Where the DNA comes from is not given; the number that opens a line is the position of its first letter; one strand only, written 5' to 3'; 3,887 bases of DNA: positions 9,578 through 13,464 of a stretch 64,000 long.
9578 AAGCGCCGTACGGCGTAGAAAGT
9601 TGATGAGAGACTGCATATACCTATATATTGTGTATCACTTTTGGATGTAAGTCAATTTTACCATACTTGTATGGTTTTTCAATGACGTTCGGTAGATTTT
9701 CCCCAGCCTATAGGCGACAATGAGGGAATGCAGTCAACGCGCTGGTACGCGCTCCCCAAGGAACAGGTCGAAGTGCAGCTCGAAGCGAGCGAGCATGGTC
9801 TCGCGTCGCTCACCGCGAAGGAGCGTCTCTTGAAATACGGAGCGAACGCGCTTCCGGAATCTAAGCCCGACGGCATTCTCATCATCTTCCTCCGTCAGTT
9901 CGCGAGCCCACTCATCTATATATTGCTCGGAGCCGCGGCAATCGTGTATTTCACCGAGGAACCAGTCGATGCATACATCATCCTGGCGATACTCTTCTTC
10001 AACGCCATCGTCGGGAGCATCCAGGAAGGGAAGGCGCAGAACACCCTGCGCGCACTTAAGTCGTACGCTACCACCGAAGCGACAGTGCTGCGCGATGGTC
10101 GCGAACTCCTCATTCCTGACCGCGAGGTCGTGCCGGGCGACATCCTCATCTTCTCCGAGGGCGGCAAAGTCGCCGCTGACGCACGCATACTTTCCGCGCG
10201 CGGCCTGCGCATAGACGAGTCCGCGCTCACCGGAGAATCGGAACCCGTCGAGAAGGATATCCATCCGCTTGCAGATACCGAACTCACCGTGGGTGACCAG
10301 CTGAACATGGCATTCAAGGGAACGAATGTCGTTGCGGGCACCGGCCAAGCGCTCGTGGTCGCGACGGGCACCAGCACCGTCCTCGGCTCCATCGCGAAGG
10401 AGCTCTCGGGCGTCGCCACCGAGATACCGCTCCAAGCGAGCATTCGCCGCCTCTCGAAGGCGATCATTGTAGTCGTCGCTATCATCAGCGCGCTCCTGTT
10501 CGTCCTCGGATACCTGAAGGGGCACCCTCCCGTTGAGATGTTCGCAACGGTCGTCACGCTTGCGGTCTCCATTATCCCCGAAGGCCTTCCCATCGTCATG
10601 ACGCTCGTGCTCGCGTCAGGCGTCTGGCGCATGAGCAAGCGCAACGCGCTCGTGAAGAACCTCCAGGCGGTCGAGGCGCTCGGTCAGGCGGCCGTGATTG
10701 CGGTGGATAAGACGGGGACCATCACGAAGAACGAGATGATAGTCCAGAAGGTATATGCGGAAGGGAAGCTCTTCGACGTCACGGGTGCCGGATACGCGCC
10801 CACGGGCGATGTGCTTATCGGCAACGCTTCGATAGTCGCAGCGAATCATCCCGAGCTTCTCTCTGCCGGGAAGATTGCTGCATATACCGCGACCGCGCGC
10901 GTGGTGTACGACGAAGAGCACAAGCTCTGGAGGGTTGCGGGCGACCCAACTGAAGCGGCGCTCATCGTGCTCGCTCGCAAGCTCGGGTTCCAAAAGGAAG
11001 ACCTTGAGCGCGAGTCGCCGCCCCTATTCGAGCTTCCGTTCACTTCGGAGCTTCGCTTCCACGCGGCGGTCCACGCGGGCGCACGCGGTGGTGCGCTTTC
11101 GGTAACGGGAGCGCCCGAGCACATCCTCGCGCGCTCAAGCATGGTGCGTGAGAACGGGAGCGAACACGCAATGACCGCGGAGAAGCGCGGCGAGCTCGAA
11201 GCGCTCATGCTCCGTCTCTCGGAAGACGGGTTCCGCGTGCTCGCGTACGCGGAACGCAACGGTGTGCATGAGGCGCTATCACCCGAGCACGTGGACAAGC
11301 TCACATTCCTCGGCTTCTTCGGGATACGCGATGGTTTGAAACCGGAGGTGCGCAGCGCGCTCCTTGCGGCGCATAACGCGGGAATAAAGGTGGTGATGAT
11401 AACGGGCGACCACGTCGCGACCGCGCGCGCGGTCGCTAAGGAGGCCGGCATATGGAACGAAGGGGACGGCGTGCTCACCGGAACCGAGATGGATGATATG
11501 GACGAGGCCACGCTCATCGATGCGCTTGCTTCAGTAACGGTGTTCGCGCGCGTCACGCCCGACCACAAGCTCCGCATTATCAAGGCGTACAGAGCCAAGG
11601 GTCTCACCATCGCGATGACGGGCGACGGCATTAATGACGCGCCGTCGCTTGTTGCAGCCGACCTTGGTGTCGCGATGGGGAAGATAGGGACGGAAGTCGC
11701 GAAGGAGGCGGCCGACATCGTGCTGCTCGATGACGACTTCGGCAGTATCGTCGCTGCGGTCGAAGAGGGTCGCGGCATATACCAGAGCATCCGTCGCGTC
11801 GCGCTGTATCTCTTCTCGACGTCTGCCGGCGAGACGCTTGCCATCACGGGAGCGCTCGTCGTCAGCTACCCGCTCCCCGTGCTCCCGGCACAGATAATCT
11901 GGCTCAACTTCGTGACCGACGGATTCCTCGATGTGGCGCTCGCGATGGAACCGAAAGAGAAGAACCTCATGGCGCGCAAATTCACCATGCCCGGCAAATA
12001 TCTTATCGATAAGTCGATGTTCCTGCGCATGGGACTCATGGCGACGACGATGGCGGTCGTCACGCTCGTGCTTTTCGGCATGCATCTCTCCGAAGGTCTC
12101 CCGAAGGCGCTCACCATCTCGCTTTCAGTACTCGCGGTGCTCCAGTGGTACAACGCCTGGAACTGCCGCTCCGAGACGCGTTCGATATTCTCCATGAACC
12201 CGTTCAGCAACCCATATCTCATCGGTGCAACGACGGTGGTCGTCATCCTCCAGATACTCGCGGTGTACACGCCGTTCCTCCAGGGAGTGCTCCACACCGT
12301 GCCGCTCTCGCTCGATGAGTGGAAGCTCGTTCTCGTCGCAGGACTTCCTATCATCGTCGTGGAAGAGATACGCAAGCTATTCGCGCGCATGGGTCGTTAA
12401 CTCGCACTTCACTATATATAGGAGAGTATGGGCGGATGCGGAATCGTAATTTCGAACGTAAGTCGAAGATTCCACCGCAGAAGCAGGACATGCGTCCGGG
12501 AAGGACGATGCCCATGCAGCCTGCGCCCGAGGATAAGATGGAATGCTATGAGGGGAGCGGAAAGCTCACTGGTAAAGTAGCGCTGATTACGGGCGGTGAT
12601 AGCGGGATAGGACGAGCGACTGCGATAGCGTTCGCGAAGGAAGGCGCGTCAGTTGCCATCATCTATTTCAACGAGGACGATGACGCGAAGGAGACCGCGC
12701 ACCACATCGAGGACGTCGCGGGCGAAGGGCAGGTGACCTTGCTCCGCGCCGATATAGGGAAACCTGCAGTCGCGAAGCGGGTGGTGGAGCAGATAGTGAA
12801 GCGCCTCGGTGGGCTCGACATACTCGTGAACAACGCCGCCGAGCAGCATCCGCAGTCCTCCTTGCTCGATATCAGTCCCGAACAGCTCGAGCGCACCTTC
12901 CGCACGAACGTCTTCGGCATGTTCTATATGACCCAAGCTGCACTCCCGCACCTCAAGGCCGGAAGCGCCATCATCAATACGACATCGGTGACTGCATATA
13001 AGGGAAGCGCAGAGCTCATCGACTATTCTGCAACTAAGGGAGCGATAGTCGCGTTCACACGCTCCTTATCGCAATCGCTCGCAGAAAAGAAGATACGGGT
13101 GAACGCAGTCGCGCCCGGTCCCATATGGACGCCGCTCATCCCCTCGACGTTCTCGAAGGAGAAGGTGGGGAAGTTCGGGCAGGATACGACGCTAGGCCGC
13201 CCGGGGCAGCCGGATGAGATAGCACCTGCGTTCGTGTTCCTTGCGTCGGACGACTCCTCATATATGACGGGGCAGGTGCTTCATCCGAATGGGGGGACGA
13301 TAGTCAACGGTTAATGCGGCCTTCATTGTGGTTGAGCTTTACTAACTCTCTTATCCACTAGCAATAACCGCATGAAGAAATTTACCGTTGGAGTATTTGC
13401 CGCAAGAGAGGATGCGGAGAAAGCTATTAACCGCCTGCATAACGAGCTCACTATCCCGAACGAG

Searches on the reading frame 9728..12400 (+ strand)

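Call 53: search_protein_families(library=pfam, proteins=[window:9728-12400:+], max_evalue=0.001)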
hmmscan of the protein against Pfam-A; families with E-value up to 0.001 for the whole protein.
window:9728-12400:+ (890 aa): 7 families
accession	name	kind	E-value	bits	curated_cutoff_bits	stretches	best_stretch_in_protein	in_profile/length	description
PF00689.26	Cation_ATPase_C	-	5.1e-46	157.1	27.3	1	715-885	1-175/175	Cation transporting ATPase, C-terminus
PF00122.25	E1-E2_ATPase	-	1.2e-44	152.4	28.1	1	114-305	3-181/181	E1-E2 ATPase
PF00702.32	Hydrolase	-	1.2e-19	71.9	26.4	1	323-645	3-191/191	haloacid dehalogenase-like hydrolase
PF00690.31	Cation_ATPase_N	-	7.9e-18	64.3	20.4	1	6-72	1-68/69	Cation transporter/ATPase, N-terminus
PF13246.12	Cation_ATPase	-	9.9e-15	54.8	21.7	1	390-472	6-90/91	Cation transport ATPase (P-type)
PF12710.13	HAD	-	7.1e-06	27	27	1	490-639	39-186/189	haloacid dehalogenase-like hydrolase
PF08282.18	Hydrolase_3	-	1.4e-05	25.4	20.9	0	617-675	195-252/255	haloacid dehalogenase-like hydrolase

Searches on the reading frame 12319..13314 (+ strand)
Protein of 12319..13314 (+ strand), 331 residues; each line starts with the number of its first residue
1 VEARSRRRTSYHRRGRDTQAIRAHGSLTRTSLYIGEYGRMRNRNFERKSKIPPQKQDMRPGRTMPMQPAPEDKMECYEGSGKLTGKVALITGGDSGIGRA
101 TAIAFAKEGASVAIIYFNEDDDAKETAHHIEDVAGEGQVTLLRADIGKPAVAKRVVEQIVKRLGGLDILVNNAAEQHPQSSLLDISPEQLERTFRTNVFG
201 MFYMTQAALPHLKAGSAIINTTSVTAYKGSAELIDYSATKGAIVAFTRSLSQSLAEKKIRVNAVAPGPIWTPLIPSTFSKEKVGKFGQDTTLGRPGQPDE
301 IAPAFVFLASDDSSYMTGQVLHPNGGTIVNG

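Call 53: search_protein_families(library=pfam, proteins=[window:12319-13314:+], max_evalue=0.001)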
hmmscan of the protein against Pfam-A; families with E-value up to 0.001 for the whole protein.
window:12319-13314:+ (331 aa): 6 families
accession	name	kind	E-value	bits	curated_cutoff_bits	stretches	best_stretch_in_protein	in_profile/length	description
PF13561.12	adh_short_C2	-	1.8e-62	211.4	27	1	94-326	5-234/236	Enoyl-(Acyl carrier protein) reductase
PF00106.31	adh_short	-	9.1e-52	175.8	26.6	1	86-280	1-193/195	short chain dehydrogenase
PF08659.16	KR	-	7.6e-12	46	22.6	1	88-252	3-165/180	KR domain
PF23441.1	SDR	-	9.7e-06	25.6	27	1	82-327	4-255/258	SDR-like rossmann domain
PF01370.27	Epimerase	-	8.8e-05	22.5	20.9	1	88-232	1-124/240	NAD dependent epimerase/dehydratase family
PF16363.11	GDP_Man_Dehyd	-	0.00038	20.5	27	1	89-210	1-115/332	GDP-mannose 4,6 dehydratase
